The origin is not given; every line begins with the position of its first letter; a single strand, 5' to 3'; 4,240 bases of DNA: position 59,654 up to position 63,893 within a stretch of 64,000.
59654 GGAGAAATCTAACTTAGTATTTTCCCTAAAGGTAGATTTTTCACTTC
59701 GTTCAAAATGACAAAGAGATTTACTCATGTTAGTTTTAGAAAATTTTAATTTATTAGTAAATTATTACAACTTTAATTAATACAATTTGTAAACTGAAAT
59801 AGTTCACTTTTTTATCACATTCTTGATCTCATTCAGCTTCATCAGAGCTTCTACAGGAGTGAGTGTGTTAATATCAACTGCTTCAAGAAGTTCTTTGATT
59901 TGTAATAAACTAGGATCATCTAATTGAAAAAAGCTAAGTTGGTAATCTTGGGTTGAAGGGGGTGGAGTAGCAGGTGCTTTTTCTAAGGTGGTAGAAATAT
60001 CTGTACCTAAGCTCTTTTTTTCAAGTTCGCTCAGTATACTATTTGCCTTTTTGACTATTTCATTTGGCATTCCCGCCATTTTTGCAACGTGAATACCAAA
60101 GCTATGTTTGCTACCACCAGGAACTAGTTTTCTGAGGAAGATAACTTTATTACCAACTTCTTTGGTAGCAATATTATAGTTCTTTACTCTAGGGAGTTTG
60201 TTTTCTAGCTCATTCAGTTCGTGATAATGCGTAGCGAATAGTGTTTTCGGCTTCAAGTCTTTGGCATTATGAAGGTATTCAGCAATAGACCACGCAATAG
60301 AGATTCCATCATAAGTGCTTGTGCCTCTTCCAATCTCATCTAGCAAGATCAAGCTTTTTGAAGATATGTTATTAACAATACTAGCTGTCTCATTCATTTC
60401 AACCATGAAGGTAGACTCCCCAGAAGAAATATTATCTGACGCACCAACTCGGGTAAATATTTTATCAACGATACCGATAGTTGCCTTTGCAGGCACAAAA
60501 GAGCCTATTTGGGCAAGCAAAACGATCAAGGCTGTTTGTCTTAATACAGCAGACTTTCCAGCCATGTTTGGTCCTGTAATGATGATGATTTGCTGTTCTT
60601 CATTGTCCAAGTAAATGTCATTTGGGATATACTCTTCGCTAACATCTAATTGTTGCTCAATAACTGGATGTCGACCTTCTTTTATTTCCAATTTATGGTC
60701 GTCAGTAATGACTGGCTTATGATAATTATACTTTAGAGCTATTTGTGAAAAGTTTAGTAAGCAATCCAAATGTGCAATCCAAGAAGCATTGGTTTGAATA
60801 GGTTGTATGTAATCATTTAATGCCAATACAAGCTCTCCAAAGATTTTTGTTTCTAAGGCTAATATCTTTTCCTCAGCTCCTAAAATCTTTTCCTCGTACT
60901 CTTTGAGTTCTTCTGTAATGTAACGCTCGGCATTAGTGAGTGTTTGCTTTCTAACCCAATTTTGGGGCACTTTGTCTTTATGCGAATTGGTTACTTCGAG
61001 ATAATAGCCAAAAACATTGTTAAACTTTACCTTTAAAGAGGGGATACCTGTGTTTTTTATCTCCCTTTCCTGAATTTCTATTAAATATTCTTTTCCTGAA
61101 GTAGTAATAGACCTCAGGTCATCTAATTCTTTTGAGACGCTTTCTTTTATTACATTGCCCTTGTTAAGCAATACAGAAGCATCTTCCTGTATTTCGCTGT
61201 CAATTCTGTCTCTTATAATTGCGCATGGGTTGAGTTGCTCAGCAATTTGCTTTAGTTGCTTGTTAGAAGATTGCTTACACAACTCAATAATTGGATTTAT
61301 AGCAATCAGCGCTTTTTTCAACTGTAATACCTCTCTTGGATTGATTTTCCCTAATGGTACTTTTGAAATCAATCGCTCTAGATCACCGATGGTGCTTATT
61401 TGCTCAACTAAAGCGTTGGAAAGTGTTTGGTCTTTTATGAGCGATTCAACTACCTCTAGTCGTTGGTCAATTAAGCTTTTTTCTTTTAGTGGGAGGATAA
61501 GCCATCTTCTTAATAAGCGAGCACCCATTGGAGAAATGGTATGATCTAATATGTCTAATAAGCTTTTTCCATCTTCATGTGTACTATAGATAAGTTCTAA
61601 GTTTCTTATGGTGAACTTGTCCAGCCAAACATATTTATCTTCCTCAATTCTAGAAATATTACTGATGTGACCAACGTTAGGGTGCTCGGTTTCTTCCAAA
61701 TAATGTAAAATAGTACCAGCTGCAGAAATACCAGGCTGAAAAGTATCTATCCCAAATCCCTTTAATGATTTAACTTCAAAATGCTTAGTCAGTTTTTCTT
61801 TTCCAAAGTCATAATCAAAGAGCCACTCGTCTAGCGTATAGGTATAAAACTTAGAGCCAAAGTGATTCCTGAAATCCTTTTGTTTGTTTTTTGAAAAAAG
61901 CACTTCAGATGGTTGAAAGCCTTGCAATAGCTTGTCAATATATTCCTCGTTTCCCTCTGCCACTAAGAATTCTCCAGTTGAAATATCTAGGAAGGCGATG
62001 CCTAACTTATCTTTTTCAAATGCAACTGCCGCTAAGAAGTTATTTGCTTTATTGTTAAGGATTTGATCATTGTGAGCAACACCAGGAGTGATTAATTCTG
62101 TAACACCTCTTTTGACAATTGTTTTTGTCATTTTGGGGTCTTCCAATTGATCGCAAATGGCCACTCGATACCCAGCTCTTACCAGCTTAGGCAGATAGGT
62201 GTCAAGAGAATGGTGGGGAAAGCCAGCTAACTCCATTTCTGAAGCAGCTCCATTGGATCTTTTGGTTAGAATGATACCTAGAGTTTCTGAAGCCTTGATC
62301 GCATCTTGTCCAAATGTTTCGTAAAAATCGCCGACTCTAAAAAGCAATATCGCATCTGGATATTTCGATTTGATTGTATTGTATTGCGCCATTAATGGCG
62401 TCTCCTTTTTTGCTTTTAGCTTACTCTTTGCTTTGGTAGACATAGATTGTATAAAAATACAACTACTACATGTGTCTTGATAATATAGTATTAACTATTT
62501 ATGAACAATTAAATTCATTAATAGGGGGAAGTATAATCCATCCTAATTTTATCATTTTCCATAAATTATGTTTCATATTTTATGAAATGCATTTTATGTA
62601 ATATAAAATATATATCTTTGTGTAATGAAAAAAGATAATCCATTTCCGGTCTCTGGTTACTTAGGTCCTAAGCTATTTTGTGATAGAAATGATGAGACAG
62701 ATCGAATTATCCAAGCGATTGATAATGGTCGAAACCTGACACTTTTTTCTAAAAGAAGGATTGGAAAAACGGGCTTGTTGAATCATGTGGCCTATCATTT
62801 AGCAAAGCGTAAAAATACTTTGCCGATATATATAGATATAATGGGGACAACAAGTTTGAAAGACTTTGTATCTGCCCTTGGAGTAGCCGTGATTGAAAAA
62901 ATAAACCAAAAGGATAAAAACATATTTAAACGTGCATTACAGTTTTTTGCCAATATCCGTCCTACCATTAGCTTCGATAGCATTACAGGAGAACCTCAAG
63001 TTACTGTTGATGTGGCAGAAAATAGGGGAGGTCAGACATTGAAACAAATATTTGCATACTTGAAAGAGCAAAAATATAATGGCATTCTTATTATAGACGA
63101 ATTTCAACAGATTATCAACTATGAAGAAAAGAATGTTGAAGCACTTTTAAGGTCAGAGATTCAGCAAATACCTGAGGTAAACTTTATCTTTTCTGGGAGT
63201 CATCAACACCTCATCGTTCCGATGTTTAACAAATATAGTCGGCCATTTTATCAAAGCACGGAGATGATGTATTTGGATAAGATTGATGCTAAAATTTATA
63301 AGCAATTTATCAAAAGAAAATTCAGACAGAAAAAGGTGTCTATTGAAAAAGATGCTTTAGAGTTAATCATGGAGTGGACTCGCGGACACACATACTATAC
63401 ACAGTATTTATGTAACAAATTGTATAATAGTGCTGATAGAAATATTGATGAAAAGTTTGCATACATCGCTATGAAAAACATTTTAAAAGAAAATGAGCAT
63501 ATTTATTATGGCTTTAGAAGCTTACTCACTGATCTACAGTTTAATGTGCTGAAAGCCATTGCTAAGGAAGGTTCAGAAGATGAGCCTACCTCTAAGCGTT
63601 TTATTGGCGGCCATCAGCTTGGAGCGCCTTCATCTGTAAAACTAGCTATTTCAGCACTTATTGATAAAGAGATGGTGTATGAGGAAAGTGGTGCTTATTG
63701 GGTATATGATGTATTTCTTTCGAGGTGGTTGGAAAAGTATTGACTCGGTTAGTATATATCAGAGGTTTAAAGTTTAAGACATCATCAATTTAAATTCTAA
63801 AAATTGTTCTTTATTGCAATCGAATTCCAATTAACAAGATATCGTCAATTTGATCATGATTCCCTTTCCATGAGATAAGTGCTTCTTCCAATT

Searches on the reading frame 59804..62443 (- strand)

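Call 57: search_protein_families(library=pfam, proteins=[window:59804-62443:-], max_evalue=0.1)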
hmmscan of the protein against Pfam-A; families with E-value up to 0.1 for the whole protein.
window:59804-62443:- (879 aa): 6 families
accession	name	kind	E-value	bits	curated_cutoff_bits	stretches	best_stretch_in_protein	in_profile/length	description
PF00488.27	MutS_V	-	1.2e-80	270.3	30.2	1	620-808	1-188/188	MutS domain V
PF05192.23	MutS_III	-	3.6e-43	148.6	34.1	1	278-565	2-193/194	MutS domain III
PF01624.25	MutS_I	-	4.9e-40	136.7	20.6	1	15-125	1-111/113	MutS domain I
PF05190.23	MutS_IV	-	1.2e-27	96.5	22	1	436-526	2-92/92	MutS family domain IV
PF05188.22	MutS_II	-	7.3e-25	88.4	25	1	135-260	1-132/133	MutS domain II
PF13514.12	AAA_27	-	0.065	13.3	22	0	610-635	19-44/206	AAA domain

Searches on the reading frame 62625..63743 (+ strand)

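Call 57: search_protein_families(library=pfam, proteins=[window:62625-63743:+], max_evalue=0.1)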
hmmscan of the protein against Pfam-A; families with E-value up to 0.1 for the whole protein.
window:62625-63743:+ (372 aa): 6 families
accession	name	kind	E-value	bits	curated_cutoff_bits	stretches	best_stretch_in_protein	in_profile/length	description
PF01637.24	ATPase_2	-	1.4e-11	45.1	33.2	1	18-258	1-221/225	ATPase domain predominantly from Archaea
PF13173.12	AAA_14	-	3.4e-06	27.5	27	1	142-213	50-119/129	AAA domain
PF13401.12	AAA_22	-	1.8e-05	25.5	27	1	36-193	6-124/130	AAA domain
PF23988.1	DUF7309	-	0.025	14.4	27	1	115-213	36-134/170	Domain of unknown function (DUF7309)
PF13191.12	AAA_16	-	0.041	14.8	32.6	1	44-177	33-158/167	AAA ATPase domain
PF00004.35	AAA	-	0.057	14.3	21.2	0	135-188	42-105/131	ATPase family associated with various cellular activities (AAA)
